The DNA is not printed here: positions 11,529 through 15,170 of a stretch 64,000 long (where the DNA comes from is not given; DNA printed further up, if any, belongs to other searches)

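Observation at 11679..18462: A PKS-like operon whose KS, AT and DH catalytic residues all look substituted while the fused PPTase looks intact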

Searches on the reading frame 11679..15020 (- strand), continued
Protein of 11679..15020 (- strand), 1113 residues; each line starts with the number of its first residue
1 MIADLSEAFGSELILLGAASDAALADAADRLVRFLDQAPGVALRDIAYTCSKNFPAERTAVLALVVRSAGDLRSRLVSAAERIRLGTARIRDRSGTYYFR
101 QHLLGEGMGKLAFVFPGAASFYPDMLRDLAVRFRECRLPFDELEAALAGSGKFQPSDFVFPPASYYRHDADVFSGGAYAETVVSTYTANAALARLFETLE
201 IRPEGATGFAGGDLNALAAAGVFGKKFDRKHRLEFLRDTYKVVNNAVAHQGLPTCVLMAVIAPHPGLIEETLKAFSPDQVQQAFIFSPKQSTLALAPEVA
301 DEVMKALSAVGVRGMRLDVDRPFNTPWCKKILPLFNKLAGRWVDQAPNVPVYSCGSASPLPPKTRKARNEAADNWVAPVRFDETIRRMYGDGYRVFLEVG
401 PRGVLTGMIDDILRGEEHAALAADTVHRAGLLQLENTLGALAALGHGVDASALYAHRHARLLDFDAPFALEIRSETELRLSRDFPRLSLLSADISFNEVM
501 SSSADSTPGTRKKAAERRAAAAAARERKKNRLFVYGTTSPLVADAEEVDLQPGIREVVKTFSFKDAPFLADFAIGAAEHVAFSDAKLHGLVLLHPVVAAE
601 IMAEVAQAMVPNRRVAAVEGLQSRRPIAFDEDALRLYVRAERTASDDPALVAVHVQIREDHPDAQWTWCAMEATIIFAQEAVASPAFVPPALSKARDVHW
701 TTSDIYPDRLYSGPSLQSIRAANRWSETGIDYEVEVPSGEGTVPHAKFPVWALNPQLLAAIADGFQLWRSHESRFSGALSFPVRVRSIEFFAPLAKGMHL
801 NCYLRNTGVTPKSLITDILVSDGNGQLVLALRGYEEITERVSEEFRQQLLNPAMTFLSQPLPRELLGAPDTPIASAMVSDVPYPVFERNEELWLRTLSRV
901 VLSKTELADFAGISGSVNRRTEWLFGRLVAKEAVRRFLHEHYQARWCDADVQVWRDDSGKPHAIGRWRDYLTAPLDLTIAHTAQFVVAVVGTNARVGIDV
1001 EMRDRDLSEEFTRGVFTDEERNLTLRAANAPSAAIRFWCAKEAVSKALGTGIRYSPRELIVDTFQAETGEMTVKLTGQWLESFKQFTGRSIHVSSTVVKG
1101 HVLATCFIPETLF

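Call 16: find_related_loci(query=A1, collection=genome_contigs, flank=10000)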
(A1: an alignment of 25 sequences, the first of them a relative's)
Query A1 (1113 aa) in genome_contigs; peptide patterns used: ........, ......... (x = any residue, [..] = any of these).
599 stretches matched a pattern (row limit reached: there are more); 248 encode a relative of the query (tblastn E <= 1e-3); the best 80 are kept; 80 distinct loci.
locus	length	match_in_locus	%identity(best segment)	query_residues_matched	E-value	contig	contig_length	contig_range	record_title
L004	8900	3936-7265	79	1-1113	0e+0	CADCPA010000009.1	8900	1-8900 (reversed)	uncultured bacterium isolate RUG14841 genome assembly, contig: RUG14841_asm_9, whole genome shotgun sequence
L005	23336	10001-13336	77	1-1113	0e+0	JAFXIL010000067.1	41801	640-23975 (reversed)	MAG: Kiritimatiellae bacterium isolate RGIG6444 Sheep_Rectum.Co__c1219659, whole genome shotgun sequence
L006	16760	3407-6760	71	1-1113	0e+0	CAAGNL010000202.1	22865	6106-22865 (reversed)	MAG TPA_asm: Kiritimatiellae bacterium, isolate HGM23428, WGS project CAAGNL010000000 data, contig: SRS476839_98_k119_14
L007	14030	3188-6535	70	3-1113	0e+0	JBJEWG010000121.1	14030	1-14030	MAG: Kiritimatiellia bacterium isolate LOHA37_bin.013 NODE_2355_length_14030_cov_6.398068, whole genome shotgun sequence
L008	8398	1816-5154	68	1-1113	0e+0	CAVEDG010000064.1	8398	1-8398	bacterium isolate H07631-L1_cleanbin_000051 genome assembly, contig: Spades_H07631-L1_contig_5844, whole genome shotgun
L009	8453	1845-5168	64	1-1109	0e+0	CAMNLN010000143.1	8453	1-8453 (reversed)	MAG: uncultured Verrucomicrobia bacterium isolate SRR1222429_bin.139_metaWRAP_v1.3_MAG genome assembly, contig: NODE.244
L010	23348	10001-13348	70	1-1113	0e+0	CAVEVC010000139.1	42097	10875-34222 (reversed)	Clostridiales bacterium CCNA10 isolate H07615-L1_cleanbin_000051 genome assembly, contig: Spades_H07615-L1_contig_502, w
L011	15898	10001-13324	60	3-1113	0e+0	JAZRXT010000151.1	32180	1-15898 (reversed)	MAG: Kiritimatiellia bacterium isolate T1900044950_TA20190003.MAGScoT_cleanbin_000120 SGB_3607_k141_430969, whole genome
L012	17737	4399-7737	63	1-1113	0e+0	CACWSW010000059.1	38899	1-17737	uncultured bacterium isolate RUG10884 genome assembly, contig: RUG10884_asm_59, whole genome shotgun sequence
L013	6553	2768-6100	62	3-1113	0e+0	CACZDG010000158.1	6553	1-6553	uncultured bacterium isolate RUG12514 genome assembly, contig: RUG12514_asm_158, whole genome shotgun sequence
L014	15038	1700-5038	62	1-1113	0e+0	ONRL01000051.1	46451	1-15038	uncultured Lentisphaerae bacterium isolate RUG572 genome assembly, contig: scaffold_3440, whole genome shotgun sequence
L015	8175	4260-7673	58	1-1113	0e+0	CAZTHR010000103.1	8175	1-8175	MAG TPA_asm: uncultured Lentisphaeraceae bacterium isolate SRP350583_co4_66 genome assembly, contig: NODE_8469_length_81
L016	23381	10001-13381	58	1-1113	0e+0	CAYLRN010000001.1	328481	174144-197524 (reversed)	MAG TPA_asm: uncultured Lentisphaeraceae bacterium isolate SRP225648_co1_977 genome assembly, contig: NODE_5_length_3284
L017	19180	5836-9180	55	2-1113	0e+0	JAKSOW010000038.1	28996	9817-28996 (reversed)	MAG: Kiritimatiellia bacterium isolate Horse_feces187 MAG187_38, whole genome shotgun sequence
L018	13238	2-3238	55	30-1113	0e+0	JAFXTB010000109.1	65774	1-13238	MAG: Kiritimatiellae bacterium isolate RGIG6720 Sheep_Rumen-2__c964051, whole genome shotgun sequence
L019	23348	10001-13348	51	1-1113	0e+0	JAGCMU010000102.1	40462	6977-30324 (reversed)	MAG: Kiritimatiellae bacterium isolate RGIG9934 Yak_Rectum.Co__c3725384, whole genome shotgun sequence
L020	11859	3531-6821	51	11-1113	0e+0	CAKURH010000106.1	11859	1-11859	MAG: uncultured Kiritimatiellaeota bacterium isolate REFINED_METABAT215_TOP10_CONTIGS_1500_ASSEMBLY_K77_MERGED__Hadza_Ph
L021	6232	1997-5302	50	5-1113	0e+0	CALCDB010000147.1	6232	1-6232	MAG TPA_asm: uncultured Verrucomicrobia bacterium isolate SRR6425769_bin.89_CONCOCT_v1.1_MAG genome assembly, contig: ER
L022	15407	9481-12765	51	13-1113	0e+0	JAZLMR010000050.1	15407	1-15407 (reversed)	MAG: Kiritimatiellia bacterium isolate T1900044954_TA20190008.MAGScoT_cleanbin_000116 SGB_3797_k141_1350286, whole genom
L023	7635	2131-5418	52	11-1113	0e+0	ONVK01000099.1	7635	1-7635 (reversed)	uncultured Lentisphaerae bacterium isolate RUG673 genome assembly, contig: scaffold_8696, whole genome shotgun sequence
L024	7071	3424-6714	52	11-1113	0e+0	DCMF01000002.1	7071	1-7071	MAG TPA_asm: Verrucomicrobia bacterium UBA1629 UBA1629_contig_5395, whole genome shotgun sequence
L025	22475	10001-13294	49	11-1113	0e+0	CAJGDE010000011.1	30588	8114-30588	MAG: Kiritimatiellae bacterium isolate MAG46 genome assembly, contig: k141_3480458_length_30588_cov_14.6502, whole genom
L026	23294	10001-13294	50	11-1113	0e+0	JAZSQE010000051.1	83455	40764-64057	MAG: Kiritimatiellia bacterium isolate T1900044544_TS20190010.MAGScoT_cleanbin_000019 SGB_101_k141_811915, whole genome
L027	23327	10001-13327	50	5-1113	0e+0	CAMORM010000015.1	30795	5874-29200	MAG: uncultured Verrucomicrobia bacterium isolate SRR873601_bin.173_metaWRAP_v1.3_MAG genome assembly, contig: NODE_3412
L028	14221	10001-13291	52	11-1113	0e+0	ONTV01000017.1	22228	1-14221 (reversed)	uncultured Lentisphaerae bacterium isolate RUG632 genome assembly, contig: scaffold_1911, whole genome shotgun sequence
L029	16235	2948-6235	50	10-1113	0e+0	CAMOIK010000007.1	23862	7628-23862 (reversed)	MAG: uncultured Verrucomicrobia bacterium isolate SRR873605_bin.63_metaWRAP_v1.3_MAG genome assembly, contig: NODE_3447_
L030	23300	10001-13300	50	7-1113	0e+0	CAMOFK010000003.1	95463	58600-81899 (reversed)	MAG: uncultured Verrucomicrobia bacterium isolate SRR873610_bin.10_metaWRAP_v1.3_MAG genome assembly, contig: NODE_210_l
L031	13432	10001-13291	50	11-1113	0e+0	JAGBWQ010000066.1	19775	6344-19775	MAG: Kiritimatiellae bacterium isolate RGIG9514 Yak_Cecum.Co__c1518258, whole genome shotgun sequence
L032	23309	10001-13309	51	4-1113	0e+0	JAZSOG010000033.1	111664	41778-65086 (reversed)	MAG: Kiritimatiellia bacterium isolate T1900044549_TS20190015.MAGScoT_cleanbin_000036 SGB_192_k141_1333955, whole genome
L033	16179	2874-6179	49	11-1113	0e+0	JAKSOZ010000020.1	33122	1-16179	MAG: Kiritimatiellia bacterium isolate Horse_feces190 MAG190_20, whole genome shotgun sequence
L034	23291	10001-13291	52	11-1113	0e+0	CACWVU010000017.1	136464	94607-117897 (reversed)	uncultured bacterium isolate RUG10963 genome assembly, contig: RUG10963_asm_17, whole genome shotgun sequence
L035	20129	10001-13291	51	11-1113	0e+0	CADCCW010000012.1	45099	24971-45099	uncultured bacterium isolate RUG14537 genome assembly, contig: RUG14537_asm_12, whole genome shotgun sequence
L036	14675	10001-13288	49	12-1113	0e+0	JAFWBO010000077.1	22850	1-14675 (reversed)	MAG: Kiritimatiellae bacterium isolate RGIG5590 Sheep_Colon.Co__c2061946, whole genome shotgun sequence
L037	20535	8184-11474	51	11-1113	0e+0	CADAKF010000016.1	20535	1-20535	uncultured bacterium isolate RUG13365 genome assembly, contig: RUG13365_asm_16, whole genome shotgun sequence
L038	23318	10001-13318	52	1-1113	0e+0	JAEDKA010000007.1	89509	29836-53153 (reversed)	MAG: Kiritimatiellae bacterium isolate MAG202 NODE_89_length_89509_cov_25.711908, whole genome shotgun sequence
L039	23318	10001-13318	49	1-1113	0e+0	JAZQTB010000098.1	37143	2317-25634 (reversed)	MAG: Kiritimatiellia bacterium isolate T1900045194_TC20190190.MAGScoT_cleanbin_000023 SGB_5306_k141_1340549, whole genom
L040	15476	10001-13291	50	11-1113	0e+0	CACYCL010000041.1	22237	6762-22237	uncultured bacterium isolate RUG11810 genome assembly, contig: RUG11810_asm_41, whole genome shotgun sequence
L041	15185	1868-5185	49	1-1113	0e+0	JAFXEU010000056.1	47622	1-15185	MAG: Kiritimatiellae bacterium isolate RGIG6350 Sheep_Rectum-4__c475299, whole genome shotgun sequence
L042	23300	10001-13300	49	6-1113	0e+0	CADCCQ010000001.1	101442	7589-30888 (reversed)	uncultured bacterium isolate RUG14528 genome assembly, contig: RUG14528_asm_1, whole genome shotgun sequence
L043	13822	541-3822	50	11-1113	0e+0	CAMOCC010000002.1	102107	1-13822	MAG: uncultured Verrucomicrobia bacterium isolate SRR873601_bin.89_metaWRAP_v1.3_MAG genome assembly, contig: NODE_311_l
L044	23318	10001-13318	50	1-1113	0e+0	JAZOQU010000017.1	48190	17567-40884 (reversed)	MAG: Kiritimatiellia bacterium isolate T1900045565_YK20190259.MAGScoT_cleanbin_000011 SGB_7934_k141_2340096, whole genom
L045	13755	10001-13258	49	23-1113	0e+0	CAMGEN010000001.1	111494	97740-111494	MAG: uncultured Verrucomicrobia bacterium isolate SRR11551368_bin.30_metaWRAP_v1.3_MAG genome assembly, contig: ERZ11474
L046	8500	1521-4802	49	11-1113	0e+0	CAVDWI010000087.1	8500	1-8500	Barnesiella intestinihominis isolate H07648-L1_cleanbin_000041 genome assembly, contig: Spades_H07648-L1_contig_6097, wh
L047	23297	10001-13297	50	9-1113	0e+0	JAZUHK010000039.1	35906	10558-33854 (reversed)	MAG: Kiritimatiellia bacterium isolate T1900045276_TH20190046.MAGScoT_cleanbin_000045 SGB_5922_k141_2879137, whole genom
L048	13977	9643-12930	50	11-1113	0e+0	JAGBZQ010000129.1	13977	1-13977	MAG: Kiritimatiellae bacterium isolate RGIG9592 Yak_Colon.Co__c3348694, whole genome shotgun sequence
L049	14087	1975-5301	47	11-1113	0e+0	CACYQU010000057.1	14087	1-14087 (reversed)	uncultured bacterium isolate RUG12190 genome assembly, contig: RUG12190_asm_57, whole genome shotgun sequence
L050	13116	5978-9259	49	11-1113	0e+0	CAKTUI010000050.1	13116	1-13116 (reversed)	MAG: uncultured Kiritimatiellaeota bacterium isolate REFINED_METABAT215_TOP10_CONTIGS_1500_ASSEMBLY_K77_MERGED__Hadza_Mo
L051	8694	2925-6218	51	11-1113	0e+0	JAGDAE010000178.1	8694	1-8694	MAG: Kiritimatiellae bacterium isolate RGIG10282 Yak_Rumen.Co__c4454499, whole genome shotgun sequence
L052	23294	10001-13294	47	9-1113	0e+0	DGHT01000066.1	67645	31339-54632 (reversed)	MAG TPA_asm: Verrucomicrobia bacterium UBA3841 UBA3841_contig_4775, whole genome shotgun sequence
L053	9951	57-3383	48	11-1113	0e+0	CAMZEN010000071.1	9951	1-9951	MAG TPA_asm: uncultured Verrucomicrobia bacterium isolate SRR10912534_bin.105_metaWRAP_v1.3_MAG genome assembly, contig:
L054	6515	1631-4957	48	1-1113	0e+0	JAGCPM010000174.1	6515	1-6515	MAG: Kiritimatiellae bacterium isolate RGIG10004 Yak_Reticulum-4__c658013, whole genome shotgun sequence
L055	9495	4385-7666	50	11-1113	0e+0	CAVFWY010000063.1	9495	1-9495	Gemmiger sp. isolate H07675-L1_cleanbin_000058 genome assembly, contig: Spades_H07675-L1_contig_5783, whole genome shotg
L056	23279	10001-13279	45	5-1113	0e+0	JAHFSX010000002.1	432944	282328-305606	MAG: Verrucomicrobia bacterium isolate nzgw607 NODE_5_length_432945_cov_5.449104, whole genome shotgun sequence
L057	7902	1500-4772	45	5-1113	0e+0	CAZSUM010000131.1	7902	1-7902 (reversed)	MAG TPA_asm: uncultured Lentisphaeraceae bacterium isolate SRP192927_co3_868 genome assembly, contig: NODE_25004_length_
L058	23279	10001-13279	45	5-1113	0e+0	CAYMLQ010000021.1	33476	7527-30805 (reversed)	MAG TPA_asm: uncultured Lentisphaeraceae bacterium isolate SRP272421_co3_474 genome assembly, contig: NODE_2210_length_3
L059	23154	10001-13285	49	11-1113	0e+0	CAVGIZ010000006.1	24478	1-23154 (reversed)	Anaerovoracaceae bacterium isolate H07613-L1_cleanbin_000024 genome assembly, contig: Spades_H07613-L1_contig_752, whole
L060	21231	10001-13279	46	5-1113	0e+0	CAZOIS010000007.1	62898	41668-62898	MAG TPA_asm: uncultured Lentisphaeraceae bacterium isolate SRP220891_co1_81 genome assembly, contig: NODE_839_length_628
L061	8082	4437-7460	50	30-1113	0e+0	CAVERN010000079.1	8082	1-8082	bacterium isolate H07633-L1_cleanbin_000036 genome assembly, contig: Spades_H07633-L1_contig_4987, whole genome shotgun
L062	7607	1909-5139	50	29-1113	0e+0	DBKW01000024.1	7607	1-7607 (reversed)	MAG TPA_asm: Verrucomicrobia bacterium UBA740 UBA740_contig_624, whole genome shotgun sequence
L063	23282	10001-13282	44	3-1113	0e+0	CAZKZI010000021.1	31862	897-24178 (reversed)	MAG TPA_asm: uncultured Lentisphaeraceae bacterium isolate SRP178699_co1_607 genome assembly, contig: NODE_1455_length_3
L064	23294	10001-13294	47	11-1113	0e+0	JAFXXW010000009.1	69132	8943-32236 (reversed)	MAG: Kiritimatiellae bacterium isolate RGIG6845 Sheep_Rumen-4__c430268, whole genome shotgun sequence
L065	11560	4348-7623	44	5-1113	0e+0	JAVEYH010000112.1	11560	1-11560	MAG: Kiritimatiellia bacterium isolate BF4_25 NODE_18065_length_11560_cov_9.228199_Biofilm4, whole genome shotgun sequen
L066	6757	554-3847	48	12-1113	0e+0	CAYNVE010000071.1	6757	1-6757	MAG TPA_asm: uncultured Lentisphaeraceae bacterium isolate binchicken_co323_314 genome assembly, contig: NODE_13101_leng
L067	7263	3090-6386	48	11-1113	0e+0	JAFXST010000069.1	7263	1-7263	MAG: Kiritimatiellae bacterium isolate RGIG6712 Sheep_Rumen-2__c1018267, whole genome shotgun sequence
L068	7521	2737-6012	44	5-1113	0e+0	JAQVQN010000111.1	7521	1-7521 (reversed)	MAG: Kiritimatiellae bacterium isolate STF1_228 NODE_34747_length_7521_cov_4.182445_Sandtown_F1, whole genome shotgun se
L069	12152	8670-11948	48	11-1113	0e+0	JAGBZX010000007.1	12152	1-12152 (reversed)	MAG: Kiritimatiellae bacterium isolate RGIG9599 Yak_Colon.Co__c408880, whole genome shotgun sequence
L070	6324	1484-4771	47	11-1113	0e+0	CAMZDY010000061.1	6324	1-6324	MAG TPA_asm: uncultured Verrucomicrobia bacterium isolate SRR10912534_bin.90_metaWRAP_v1.3_MAG genome assembly, contig:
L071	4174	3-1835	78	504-1113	0e+0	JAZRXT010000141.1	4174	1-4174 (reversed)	MAG: Kiritimatiellia bacterium isolate T1900044950_TA20190003.MAGScoT_cleanbin_000120 SGB_3607_k141_2352747, whole genom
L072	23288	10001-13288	51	11-1113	0e+0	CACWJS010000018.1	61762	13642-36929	uncultured bacterium isolate RUG10640 genome assembly, contig: RUG10640_asm_18, whole genome shotgun sequence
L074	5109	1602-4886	44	3-1113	0e+0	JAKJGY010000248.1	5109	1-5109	MAG: Verrucomicrobia bacterium isolate UR.bin231 UR_contig_56429, whole genome shotgun sequence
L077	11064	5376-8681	49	6-1113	0e+0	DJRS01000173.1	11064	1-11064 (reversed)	MAG TPA_asm: Verrucomicrobia bacterium UBA6354 UBA6354_contig_2189, whole genome shotgun sequence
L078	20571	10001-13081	47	11-1113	0e+0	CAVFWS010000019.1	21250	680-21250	Clostridium sp. CAG:138 isolate H07615-L1_cleanbin_000049 genome assembly, contig: Spades_H07615-L1_contig_1818, whole g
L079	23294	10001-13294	42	1-1113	0e+0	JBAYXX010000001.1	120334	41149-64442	MAG: Kiritimatiellia bacterium isolate SO_2017_CLC_139 scaffold_66_c1_PH3_2017, whole genome shotgun sequence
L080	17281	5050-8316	47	10-1108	0e+0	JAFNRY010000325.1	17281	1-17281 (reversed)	MAG: Kiritimatiellae bacterium isolate RGIG68 Dairy_cattle_Abomasum-6__c759044, whole genome shotgun sequence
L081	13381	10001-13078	46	11-1113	0e+0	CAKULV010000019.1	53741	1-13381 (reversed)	MAG: uncultured Kiritimatiellaeota bacterium isolate REFINED_METABAT215_TOP10_CONTIGS_1500_ASSEMBLY_K77_MERGED__Hadza_Mo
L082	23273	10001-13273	42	5-1113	0e+0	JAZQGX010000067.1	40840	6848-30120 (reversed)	MAG: Kiritimatiellia bacterium isolate T1900044629_TS20190095.MAGScoT_cleanbin_000040 SGB_1001_k141_2825058, whole genom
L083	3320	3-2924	48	128-1108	0e+0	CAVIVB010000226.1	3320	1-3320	bacterium isolate H07617-L1_cleanbin_000054 genome assembly, contig: Spades_H07617-L1_contig_16483, whole genome shotgun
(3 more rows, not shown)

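Call 36: search_protein_representatives(alignment_id=A1)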
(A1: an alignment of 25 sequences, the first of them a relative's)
Query: 25 sequences, 1113 profile positions. Proteins with E-value up to 0.001 (for the whole library): 36304; up to 1e-10: 12997; up to 1e-30: 2638. The best 150 are listed.
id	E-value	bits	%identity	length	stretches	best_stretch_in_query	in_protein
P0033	0.0e+00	1906.2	-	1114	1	1-1111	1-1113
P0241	0.0e+00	1760.6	-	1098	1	11-1112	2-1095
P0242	0.0e+00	1326.0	-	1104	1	4-1111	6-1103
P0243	0.0e+00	1197.0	-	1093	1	9-1107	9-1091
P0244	0.0e+00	1115.4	-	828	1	26-829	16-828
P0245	0.0e+00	1078.6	-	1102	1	12-1108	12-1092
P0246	0.0e+00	1025.6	-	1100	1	5-1111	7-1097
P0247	8.4e-285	964.1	-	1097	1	7-1108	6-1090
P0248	1.1e-250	851.1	-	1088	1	9-1107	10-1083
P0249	1.7e-249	847.2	-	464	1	652-1112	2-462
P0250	1.1e-242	824.6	-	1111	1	3-1112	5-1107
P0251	1.9e-222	757.6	-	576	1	541-1109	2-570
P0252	4.5e-213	726.6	-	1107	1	5-1108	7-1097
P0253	2.9e-205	700.7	-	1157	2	549-1089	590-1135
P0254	1.4e-200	685.2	-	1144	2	1-482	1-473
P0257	9.6e-194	662.6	-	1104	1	10-1108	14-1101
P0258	9.3e-192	656.0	-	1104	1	5-1078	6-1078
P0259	3.7e-190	650.7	-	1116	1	9-1104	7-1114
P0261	1.6e-182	625.4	-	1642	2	4-572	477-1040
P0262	1.1e-181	622.7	-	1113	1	4-1106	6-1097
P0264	2.3e-175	601.7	-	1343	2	6-569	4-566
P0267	3.5e-173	594.5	-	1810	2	10-493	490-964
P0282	4.7e-164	564.2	-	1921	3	10-511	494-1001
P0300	4.1e-155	534.6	-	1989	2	8-500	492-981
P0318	8.7e-148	510.4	-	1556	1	5-1089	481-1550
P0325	3.1e-145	501.9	-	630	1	518-1108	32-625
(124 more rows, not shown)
